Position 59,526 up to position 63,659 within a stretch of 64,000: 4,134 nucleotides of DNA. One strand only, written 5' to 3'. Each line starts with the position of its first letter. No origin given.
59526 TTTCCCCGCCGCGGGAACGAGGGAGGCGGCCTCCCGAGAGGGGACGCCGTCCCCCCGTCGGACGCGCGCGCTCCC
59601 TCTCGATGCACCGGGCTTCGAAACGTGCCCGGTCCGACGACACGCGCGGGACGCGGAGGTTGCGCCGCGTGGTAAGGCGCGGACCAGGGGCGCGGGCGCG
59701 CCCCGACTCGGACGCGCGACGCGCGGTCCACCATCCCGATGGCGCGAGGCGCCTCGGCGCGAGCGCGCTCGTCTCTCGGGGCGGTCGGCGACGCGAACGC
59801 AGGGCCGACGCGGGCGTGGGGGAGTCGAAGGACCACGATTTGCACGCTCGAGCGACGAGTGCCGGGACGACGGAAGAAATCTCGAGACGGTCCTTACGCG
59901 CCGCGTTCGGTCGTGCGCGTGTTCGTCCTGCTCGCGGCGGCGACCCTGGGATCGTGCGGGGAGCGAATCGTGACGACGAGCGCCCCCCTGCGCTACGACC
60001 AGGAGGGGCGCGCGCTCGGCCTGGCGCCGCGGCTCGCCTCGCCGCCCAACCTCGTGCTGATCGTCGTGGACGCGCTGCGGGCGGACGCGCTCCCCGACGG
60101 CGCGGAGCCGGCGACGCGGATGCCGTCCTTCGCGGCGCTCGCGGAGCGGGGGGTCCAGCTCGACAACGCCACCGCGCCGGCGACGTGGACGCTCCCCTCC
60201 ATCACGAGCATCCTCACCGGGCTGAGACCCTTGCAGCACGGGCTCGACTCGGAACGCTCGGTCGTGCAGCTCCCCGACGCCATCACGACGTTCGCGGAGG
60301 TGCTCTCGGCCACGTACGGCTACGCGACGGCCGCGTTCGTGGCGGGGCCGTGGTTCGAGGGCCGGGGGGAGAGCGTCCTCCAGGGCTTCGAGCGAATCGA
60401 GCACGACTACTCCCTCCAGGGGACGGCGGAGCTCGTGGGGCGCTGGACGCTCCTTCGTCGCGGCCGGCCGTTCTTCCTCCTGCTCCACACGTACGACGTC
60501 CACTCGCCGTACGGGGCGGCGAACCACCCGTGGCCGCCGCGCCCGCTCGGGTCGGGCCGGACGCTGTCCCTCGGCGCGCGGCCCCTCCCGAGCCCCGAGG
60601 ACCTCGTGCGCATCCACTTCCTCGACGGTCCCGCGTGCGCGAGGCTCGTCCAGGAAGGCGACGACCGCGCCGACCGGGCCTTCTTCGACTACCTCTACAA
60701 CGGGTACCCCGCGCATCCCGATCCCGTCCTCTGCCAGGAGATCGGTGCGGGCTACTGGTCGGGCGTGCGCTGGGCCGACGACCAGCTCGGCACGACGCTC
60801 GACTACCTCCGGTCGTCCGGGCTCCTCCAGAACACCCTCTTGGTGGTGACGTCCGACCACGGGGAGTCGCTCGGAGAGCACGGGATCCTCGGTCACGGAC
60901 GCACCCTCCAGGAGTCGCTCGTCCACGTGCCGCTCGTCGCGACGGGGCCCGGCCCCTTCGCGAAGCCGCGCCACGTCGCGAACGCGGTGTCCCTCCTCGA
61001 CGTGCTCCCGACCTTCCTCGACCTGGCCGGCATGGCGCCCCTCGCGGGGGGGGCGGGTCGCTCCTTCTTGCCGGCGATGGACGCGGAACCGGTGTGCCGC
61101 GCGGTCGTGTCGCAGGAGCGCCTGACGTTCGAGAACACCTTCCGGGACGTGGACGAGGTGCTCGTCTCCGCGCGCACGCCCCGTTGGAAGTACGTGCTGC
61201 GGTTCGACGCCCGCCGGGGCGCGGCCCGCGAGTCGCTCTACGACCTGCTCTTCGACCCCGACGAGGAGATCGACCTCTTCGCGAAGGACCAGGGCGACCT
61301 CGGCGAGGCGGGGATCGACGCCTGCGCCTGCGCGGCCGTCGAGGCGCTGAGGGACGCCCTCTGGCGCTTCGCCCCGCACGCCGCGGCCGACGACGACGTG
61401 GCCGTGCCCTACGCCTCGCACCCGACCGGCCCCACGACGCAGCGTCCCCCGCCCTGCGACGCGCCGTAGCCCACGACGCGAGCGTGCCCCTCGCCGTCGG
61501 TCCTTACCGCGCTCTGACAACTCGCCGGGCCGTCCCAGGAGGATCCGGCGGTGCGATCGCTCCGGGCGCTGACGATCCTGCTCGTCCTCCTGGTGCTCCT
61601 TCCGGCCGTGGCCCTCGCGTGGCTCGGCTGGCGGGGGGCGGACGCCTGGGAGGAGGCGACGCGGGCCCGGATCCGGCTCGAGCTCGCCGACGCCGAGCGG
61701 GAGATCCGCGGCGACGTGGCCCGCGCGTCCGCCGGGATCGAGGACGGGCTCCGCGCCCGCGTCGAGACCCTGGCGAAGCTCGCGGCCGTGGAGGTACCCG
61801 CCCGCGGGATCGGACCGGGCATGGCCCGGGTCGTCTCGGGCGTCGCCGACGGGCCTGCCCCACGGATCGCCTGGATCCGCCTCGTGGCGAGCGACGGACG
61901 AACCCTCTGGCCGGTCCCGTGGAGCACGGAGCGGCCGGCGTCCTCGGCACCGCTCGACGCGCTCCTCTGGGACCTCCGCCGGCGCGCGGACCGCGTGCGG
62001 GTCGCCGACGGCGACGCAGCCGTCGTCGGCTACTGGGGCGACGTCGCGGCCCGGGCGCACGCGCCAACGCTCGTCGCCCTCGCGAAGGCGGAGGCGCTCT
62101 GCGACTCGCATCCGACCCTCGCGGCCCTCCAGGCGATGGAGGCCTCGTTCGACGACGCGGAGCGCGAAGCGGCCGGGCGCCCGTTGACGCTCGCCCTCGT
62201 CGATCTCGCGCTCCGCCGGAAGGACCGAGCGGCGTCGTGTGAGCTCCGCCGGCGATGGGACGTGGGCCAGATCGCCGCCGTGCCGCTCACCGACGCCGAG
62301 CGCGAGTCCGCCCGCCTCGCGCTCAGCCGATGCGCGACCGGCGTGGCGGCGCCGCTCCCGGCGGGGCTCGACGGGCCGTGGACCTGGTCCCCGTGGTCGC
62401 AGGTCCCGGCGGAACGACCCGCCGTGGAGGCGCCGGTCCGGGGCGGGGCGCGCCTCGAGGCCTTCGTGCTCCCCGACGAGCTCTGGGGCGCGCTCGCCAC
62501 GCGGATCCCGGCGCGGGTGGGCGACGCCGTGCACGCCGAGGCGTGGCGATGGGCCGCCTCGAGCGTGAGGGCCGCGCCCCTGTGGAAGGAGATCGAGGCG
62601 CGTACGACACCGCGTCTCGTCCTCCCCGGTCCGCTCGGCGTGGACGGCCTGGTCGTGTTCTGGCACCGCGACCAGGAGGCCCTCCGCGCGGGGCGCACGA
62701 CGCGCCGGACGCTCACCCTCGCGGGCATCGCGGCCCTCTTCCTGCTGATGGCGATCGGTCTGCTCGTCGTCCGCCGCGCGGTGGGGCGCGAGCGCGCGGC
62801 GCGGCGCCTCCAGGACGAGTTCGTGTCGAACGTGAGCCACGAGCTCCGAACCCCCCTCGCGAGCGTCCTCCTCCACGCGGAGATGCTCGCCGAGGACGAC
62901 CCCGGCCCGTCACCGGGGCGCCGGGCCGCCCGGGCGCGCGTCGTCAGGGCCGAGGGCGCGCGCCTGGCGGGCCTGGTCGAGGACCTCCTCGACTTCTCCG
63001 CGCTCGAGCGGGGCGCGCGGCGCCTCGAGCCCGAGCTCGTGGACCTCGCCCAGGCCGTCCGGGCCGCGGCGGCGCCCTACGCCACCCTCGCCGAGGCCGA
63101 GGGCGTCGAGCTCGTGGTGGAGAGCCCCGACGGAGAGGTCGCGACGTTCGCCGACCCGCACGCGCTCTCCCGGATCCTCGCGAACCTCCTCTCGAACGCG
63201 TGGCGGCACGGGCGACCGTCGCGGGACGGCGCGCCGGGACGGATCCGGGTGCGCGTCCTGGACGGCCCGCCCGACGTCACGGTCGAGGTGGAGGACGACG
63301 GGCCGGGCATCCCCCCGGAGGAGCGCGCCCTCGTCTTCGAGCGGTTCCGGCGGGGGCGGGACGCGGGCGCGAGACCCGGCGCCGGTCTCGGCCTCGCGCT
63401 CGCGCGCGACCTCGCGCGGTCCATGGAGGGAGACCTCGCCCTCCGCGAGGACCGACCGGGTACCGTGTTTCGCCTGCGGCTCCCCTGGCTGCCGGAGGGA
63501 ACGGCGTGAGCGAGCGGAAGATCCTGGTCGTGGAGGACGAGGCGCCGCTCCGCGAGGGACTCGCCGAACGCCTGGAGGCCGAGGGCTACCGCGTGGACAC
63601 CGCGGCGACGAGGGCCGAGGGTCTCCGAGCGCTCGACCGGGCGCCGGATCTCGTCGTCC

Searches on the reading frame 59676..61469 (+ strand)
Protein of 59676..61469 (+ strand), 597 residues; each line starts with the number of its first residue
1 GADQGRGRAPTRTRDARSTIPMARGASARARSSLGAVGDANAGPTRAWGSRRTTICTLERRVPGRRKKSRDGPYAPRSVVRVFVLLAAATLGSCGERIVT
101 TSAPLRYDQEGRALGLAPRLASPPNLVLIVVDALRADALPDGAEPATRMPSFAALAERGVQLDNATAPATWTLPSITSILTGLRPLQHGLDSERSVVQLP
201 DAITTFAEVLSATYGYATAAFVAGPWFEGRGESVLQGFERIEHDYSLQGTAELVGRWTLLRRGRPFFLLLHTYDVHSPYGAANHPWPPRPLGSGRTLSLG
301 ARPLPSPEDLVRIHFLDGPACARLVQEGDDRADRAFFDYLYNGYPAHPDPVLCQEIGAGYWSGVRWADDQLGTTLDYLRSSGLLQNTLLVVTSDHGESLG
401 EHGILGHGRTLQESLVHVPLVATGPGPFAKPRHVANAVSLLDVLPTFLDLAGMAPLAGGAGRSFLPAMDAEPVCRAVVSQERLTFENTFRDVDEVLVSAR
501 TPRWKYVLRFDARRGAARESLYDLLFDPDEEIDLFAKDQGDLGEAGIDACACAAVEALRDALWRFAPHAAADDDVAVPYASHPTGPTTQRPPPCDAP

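Call 61: search_protein_families(library=pfam, proteins=[window:59676-61469:+], max_evalue=0.0001)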
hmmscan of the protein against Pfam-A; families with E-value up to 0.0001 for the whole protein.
window:59676-61469:+ (597 aa): 3 families
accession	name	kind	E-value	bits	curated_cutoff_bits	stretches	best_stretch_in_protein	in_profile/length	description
PF00884.28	Sulfatase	-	7.5e-34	117.8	25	1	124-453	1-301/301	Sulfatase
PF01663.27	Phosphodiest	-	4.3e-14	53.3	23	1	126-190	1-62/342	Type I phosphodiesterase / nucleotide pyrophosphatase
PF16347.10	SGSH_C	-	1.5e-06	28.9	29.3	1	400-538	1-135/154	N-sulphoglucosamine sulphohydrolase, C-terminal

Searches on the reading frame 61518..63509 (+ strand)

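Call 61: search_protein_families(library=pfam, proteins=[window:61518-63509:+], max_evalue=0.0001)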
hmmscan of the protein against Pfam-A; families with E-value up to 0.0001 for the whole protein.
window:61518-63509:+ (663 aa): 3 families
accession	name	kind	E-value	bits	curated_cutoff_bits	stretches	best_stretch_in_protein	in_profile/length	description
PF02518.31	HATPase_c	-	3.5e-24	85.8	26.4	1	546-656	2-108/111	Histidine kinase-, DNA gyrase B-, and HSP90-like ATPase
PF00512.31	HisKA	-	1.7e-15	57.3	26.9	1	432-499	2-66/66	His Kinase A (phospho-acceptor) domain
PF13581.12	HATPase_c_2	-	9.9e-09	35.7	27.4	1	557-654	39-126/127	Histidine kinase-like ATPase domain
